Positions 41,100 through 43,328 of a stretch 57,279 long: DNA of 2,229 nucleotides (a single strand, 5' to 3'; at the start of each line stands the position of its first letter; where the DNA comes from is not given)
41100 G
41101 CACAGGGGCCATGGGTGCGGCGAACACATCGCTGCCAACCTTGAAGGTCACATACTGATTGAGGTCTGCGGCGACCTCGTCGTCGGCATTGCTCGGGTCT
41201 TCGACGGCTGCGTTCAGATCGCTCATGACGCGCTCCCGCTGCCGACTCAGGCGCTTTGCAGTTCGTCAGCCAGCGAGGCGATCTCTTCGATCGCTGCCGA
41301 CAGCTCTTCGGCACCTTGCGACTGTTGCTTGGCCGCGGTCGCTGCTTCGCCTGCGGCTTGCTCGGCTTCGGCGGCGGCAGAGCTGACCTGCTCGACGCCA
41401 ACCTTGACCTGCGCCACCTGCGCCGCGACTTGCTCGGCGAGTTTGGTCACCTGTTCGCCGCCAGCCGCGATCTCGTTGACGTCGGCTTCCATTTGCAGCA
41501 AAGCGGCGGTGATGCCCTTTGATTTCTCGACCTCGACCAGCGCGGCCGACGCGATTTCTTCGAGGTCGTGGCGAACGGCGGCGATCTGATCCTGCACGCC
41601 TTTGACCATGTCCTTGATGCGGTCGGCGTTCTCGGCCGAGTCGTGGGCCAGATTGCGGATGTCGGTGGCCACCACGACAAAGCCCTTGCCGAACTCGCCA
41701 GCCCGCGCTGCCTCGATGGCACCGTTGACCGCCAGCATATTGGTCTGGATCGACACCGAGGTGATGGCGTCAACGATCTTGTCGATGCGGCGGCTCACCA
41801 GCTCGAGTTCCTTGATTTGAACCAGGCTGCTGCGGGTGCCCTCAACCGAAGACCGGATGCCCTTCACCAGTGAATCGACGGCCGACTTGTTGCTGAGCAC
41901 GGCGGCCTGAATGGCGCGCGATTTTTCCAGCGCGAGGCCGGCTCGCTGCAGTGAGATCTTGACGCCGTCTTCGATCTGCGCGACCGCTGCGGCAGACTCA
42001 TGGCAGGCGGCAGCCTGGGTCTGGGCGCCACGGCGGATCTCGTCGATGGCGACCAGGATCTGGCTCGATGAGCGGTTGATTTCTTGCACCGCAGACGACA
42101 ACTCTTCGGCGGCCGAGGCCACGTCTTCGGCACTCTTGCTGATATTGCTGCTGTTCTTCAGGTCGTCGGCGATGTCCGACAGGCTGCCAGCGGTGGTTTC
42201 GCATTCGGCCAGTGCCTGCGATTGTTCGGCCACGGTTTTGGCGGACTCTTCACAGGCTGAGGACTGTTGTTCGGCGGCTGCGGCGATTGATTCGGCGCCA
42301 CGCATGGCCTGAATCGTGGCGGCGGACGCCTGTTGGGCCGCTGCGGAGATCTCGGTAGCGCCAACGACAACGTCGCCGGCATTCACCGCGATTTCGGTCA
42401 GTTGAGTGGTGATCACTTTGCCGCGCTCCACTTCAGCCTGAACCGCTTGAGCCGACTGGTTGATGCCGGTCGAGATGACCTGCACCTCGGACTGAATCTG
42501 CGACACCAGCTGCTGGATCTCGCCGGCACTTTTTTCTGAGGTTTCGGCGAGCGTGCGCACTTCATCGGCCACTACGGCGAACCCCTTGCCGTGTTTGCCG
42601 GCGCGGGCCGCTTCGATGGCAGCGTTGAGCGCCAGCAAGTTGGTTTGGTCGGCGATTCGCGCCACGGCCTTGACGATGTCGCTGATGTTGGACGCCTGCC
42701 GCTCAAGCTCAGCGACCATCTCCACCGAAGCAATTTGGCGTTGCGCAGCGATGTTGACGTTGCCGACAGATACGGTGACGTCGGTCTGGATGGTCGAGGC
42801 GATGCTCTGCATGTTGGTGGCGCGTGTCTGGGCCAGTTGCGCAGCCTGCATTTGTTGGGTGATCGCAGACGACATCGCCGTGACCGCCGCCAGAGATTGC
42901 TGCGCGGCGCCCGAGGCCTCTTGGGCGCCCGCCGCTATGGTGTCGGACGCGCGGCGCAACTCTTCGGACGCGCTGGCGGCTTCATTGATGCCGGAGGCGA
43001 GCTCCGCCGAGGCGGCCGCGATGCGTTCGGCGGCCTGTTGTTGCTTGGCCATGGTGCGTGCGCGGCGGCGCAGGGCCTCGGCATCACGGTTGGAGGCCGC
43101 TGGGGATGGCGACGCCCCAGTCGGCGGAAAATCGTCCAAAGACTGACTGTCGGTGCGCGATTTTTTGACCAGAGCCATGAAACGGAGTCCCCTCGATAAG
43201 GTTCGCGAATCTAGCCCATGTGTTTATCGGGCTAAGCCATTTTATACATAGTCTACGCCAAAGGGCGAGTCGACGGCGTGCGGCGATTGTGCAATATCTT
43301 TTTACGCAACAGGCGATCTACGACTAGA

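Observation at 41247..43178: DosM-like receptor: two complete MCP signalling hairpins in one soluble polypeptide, with an exact 300-residue period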

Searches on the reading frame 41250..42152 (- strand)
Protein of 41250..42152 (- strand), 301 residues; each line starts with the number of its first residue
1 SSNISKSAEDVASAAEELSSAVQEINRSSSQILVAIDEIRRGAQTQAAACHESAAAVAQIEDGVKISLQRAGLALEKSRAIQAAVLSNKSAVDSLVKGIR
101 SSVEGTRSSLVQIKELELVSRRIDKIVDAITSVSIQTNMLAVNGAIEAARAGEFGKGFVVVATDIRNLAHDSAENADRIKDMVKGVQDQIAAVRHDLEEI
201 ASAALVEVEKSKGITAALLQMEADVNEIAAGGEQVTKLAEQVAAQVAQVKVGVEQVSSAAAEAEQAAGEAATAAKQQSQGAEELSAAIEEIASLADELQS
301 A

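Call 8: search_protein_families(library=pfam, proteins=[window:41250-42152:-], max_evalue=0.01)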
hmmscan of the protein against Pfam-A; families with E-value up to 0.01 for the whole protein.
seq(301 aa): 2 families
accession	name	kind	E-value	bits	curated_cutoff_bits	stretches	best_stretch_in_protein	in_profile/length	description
PF00015.26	MCPsignal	-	6.3e-28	98.2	34.6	1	110-262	22-167/172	Methyl-accepting chemotaxis protein (MCP) signalling domain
PF04108.17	ATG17_like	-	0.009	16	43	0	6-300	17-250/355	Autophagy protein ATG17-like domain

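Call 46: search_solved_structures(query=window:41250-42149:-, max_evalue=0.000001, show_alignments=2)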
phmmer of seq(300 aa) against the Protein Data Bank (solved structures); distinct sequences matched with E-value up to 0.000001: 13.
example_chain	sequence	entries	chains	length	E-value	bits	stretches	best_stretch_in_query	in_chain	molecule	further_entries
3ja6_H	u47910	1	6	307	2.7e-18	70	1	3-294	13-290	Methyl-accepting chemotaxis protein 2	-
2ch7_B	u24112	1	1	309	2.7e-18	70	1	3-294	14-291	METHYL-ACCEPTING CHEMOTAXIS PROTEIN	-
2ch7_A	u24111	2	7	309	3.7e-18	69.6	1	3-294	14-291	METHYL-ACCEPTING CHEMOTAXIS PROTEIN | Methyl-accepting chemotaxis protein 2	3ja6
3zx6_A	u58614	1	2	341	2.7e-15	60.2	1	112-281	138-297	HAMP, METHYL-ACCEPTING CHEMOTAXIS PROTEIN I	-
8c5v_I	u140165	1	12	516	1.1e-14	58.3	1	21-278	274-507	Methyl-accepting chemotaxis protein I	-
6s1k_E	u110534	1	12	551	2.1e-14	57.3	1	29-280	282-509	Methyl-accepting chemotaxis protein I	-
1qu7_A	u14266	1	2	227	1.1e-13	55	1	108-280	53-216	METHYL-ACCEPTING CHEMOTAXIS PROTEIN I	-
4jpb_B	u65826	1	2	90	1.5e-12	51.2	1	110-184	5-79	Methyl-accepting chemotaxis protein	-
31cj_A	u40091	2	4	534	1.5e-12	51.2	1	34-245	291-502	Aerotaxis receptor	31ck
3g67_A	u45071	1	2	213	2.4e-12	50.5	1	102-200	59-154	Methyl-accepting chemotaxis protein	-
3g6b_A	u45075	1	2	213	2.5e-12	50.5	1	102-194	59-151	Methyl-accepting chemotaxis protein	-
3ur1_C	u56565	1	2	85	2.6e-12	50.4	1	119-184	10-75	Methyl-accepting chemotaxis protein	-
6s18_A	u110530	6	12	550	4e-12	49.8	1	16-284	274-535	Aromatic acid chemoreceptor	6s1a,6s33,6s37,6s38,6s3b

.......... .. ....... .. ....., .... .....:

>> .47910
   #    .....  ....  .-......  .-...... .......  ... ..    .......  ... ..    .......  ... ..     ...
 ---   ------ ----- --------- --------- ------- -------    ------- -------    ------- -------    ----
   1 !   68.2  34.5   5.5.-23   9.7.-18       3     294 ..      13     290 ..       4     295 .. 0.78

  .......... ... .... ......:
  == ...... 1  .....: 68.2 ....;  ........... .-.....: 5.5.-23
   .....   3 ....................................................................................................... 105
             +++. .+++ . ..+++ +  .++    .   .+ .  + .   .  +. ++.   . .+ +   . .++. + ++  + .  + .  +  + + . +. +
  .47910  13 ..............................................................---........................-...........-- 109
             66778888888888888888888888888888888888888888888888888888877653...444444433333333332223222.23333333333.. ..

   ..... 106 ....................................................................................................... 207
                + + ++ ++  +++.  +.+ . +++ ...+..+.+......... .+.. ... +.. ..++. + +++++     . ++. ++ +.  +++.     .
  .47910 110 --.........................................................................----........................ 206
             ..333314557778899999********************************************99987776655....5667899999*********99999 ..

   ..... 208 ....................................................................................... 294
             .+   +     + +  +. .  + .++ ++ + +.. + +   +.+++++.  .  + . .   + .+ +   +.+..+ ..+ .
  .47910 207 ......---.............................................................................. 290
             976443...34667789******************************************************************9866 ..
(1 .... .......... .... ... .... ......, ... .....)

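Call 70: predict_structure(alignment_id=A2)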
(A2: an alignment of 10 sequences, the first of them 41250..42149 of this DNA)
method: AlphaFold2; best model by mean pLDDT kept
length: 300 residues; sequences in the alignment: 10
mean_pLDDT: 91.9   pTM: 0.53
mean pLDDT of the five models: 91.9, 89.8, 89.4, 88.4, 88.0
residues with pLDDT >= 90: 238; 70-90: 60; 50-70: 2; < 50: 0
segments of 3 or more residues with pLDDT < 50: none
pLDDT, mean of each block of 10 residues (from residue 1): 80 90 90 93 93 95 95 95 95 94 94 94 93 91 87 84 91 93 95 94 93 94 94 95 95 93 93 90 90 85
secondary structure, 60 per line:
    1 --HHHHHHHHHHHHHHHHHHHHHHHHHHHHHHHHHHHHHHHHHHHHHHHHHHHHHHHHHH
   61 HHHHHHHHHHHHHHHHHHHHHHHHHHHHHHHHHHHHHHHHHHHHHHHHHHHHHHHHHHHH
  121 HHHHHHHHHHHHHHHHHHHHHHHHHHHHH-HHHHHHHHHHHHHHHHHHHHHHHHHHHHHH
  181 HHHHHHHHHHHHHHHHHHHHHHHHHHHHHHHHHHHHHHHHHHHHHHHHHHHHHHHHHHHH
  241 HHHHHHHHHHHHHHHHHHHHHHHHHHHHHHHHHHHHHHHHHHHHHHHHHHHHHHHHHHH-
elements in order: H3-149 H151-299

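Call 72: fold_search(model_id=the predicted structure, library=pdb)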
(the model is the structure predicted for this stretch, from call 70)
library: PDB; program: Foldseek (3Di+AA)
matches with E <= 10: 1036; with E <= 0.001: 16
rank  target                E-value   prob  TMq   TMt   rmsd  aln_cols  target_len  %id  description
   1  9a69_B                1.4e-12  1.00  0.86  0.42   3.1       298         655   25  Integrative model of MCPB-MCPC by crosslinking MS and deep learning (released 2024-09-18)
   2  9a65_B                5.7e-12  1.00  0.89  0.42   2.5       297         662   25  Integrative model of YVAQ-MCPB by crosslinking MS and deep learning (released 2024-09-18)
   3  9a65_A                2.5e-10  1.00  0.89  0.49   2.5       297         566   24  Integrative model of YVAQ-MCPB by crosslinking MS and deep learning (released 2024-09-18)
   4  2ch7_B                1.2e-09  1.00  0.72  0.70   4.8       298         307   24  Crystal structure of the cytoplasmic domain of a bacterial chemoreceptor from Thermotoga maritima (released 2006-04-18)
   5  2ch7_A                1.4e-09  1.00  0.81  0.79   3.8       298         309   22  Crystal structure of the cytoplasmic domain of a bacterial chemoreceptor from Thermotoga maritima (released 2006-04-18)
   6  3zx6_A                2.5e-09  1.00  0.41  0.41   9.7       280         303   25  Structure of Hamp(AF1503)-Tsr fusion - Hamp (A291V) mutant (released 2012-02-29)
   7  3zx6_B                9.2e-09  1.00  0.38  0.38   9.6       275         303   26  Structure of Hamp(AF1503)-Tsr fusion - Hamp (A291V) mutant (released 2012-02-29)
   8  9a72_A                6.7e-07  1.00  0.47  0.49   4.0       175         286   30  Integrative model of YFMS-CHEW by crosslinking MS and deep learning (released 2024-09-18)
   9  1qu7_A                7.4e-07  1.00  0.34  0.43   9.4       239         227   30  FOUR HELICAL-BUNDLE STRUCTURE OF THE CYTOPLASMIC DOMAIN OF A SERINE CHEMOTAXIS RECEPTOR (released 2000-07-12)
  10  3g67_A                1.4e-06  1.00  0.58  0.78   3.3       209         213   19  Crystal Structure of a Soluble Chemoreceptor from Thermotoga maritima (released 2009-07-28)
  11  3g6b_A                1.7e-06  1.00  0.43  0.59   6.6       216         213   19  Crystal structure of a Soluble Chemoreceptor from Thermotoga maritima Asn217Ile mutant (released 2009-07-28)
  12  8c5v_I                2.1e-06  1.00  0.40  0.24  10.1       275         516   26  Chemotaxis core signalling unit from E protein lysed E. coli cells (released 2023-09-13)
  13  3g67_B                4.5e-06  1.00  0.49  0.66   5.7       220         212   20  Crystal Structure of a Soluble Chemoreceptor from Thermotoga maritima (released 2009-07-28)
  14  3g6b_B                7.0e-06  1.00  0.49  0.66   5.6       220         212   20  Crystal structure of a Soluble Chemoreceptor from Thermotoga maritima Asn217Ile mutant (released 2009-07-28)
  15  1qu7_B                1.0e-05  1.00  0.35  0.45   8.9       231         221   29  FOUR HELICAL-BUNDLE STRUCTURE OF THE CYTOPLASMIC DOMAIN OF A SERINE CHEMOTAXIS RECEPTOR (released 2000-07-12)
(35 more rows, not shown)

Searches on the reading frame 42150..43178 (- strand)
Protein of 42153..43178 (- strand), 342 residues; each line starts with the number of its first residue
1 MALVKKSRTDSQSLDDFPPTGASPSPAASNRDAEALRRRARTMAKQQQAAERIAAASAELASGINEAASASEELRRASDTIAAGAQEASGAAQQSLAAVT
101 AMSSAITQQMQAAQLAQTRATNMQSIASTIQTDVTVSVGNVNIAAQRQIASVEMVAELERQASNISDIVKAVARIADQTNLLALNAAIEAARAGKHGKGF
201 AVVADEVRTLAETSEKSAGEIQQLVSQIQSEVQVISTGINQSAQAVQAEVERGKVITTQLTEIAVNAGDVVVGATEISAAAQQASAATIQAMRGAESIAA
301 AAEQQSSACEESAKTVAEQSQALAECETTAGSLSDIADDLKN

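Call 8: search_protein_families(library=pfam, proteins=[window:42153-43178:-], max_evalue=0.01)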
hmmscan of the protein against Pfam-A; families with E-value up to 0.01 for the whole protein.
seq(342 aa): 1 family
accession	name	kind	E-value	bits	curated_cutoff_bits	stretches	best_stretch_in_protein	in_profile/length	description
PF00015.26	MCPsignal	-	6.6e-34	117.7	34.6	1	152-298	22-168/172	Methyl-accepting chemotaxis protein (MCP) signalling domain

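Call 45: search_solved_structures(query=window:42150-43049:-, max_evalue=0.000001, show_alignments=2)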
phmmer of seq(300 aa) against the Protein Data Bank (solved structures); distinct sequences matched with E-value up to 0.000001: 13.
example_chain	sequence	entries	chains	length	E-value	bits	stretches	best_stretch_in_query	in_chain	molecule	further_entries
2ch7_A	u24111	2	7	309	1.6e-19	74.3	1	108-188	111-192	METHYL-ACCEPTING CHEMOTAXIS PROTEIN | Methyl-accepting chemotaxis protein 2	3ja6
2ch7_B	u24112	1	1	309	2.4e-19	73.8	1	108-190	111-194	METHYL-ACCEPTING CHEMOTAXIS PROTEIN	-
3ja6_H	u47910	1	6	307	2.4e-19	73.7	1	108-190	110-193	Methyl-accepting chemotaxis protein 2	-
3zx6_A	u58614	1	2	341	1.4e-16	64.7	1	31-287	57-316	HAMP, METHYL-ACCEPTING CHEMOTAXIS PROTEIN I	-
31cj_A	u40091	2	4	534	2.3e-16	64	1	21-259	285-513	Aerotaxis receptor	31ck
1qu7_A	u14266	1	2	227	3e-16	63.6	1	67-268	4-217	METHYL-ACCEPTING CHEMOTAXIS PROTEIN I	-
8c5v_I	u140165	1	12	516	3e-15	60.4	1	30-268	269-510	Methyl-accepting chemotaxis protein I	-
6s1k_E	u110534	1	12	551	3.9e-15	59.9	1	22-274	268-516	Methyl-accepting chemotaxis protein I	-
6s18_A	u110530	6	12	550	1e-14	58.6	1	27-273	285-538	Aromatic acid chemoreceptor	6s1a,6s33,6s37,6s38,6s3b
3g67_A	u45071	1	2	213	2.5e-12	50.8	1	77-181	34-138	Methyl-accepting chemotaxis protein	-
3g6b_A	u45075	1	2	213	2.7e-12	50.7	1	77-181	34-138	Methyl-accepting chemotaxis protein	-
4jpb_B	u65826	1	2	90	3.1e-12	50.5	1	113-180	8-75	Methyl-accepting chemotaxis protein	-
3ur1_C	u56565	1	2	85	4.3e-12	50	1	117-180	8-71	Methyl-accepting chemotaxis protein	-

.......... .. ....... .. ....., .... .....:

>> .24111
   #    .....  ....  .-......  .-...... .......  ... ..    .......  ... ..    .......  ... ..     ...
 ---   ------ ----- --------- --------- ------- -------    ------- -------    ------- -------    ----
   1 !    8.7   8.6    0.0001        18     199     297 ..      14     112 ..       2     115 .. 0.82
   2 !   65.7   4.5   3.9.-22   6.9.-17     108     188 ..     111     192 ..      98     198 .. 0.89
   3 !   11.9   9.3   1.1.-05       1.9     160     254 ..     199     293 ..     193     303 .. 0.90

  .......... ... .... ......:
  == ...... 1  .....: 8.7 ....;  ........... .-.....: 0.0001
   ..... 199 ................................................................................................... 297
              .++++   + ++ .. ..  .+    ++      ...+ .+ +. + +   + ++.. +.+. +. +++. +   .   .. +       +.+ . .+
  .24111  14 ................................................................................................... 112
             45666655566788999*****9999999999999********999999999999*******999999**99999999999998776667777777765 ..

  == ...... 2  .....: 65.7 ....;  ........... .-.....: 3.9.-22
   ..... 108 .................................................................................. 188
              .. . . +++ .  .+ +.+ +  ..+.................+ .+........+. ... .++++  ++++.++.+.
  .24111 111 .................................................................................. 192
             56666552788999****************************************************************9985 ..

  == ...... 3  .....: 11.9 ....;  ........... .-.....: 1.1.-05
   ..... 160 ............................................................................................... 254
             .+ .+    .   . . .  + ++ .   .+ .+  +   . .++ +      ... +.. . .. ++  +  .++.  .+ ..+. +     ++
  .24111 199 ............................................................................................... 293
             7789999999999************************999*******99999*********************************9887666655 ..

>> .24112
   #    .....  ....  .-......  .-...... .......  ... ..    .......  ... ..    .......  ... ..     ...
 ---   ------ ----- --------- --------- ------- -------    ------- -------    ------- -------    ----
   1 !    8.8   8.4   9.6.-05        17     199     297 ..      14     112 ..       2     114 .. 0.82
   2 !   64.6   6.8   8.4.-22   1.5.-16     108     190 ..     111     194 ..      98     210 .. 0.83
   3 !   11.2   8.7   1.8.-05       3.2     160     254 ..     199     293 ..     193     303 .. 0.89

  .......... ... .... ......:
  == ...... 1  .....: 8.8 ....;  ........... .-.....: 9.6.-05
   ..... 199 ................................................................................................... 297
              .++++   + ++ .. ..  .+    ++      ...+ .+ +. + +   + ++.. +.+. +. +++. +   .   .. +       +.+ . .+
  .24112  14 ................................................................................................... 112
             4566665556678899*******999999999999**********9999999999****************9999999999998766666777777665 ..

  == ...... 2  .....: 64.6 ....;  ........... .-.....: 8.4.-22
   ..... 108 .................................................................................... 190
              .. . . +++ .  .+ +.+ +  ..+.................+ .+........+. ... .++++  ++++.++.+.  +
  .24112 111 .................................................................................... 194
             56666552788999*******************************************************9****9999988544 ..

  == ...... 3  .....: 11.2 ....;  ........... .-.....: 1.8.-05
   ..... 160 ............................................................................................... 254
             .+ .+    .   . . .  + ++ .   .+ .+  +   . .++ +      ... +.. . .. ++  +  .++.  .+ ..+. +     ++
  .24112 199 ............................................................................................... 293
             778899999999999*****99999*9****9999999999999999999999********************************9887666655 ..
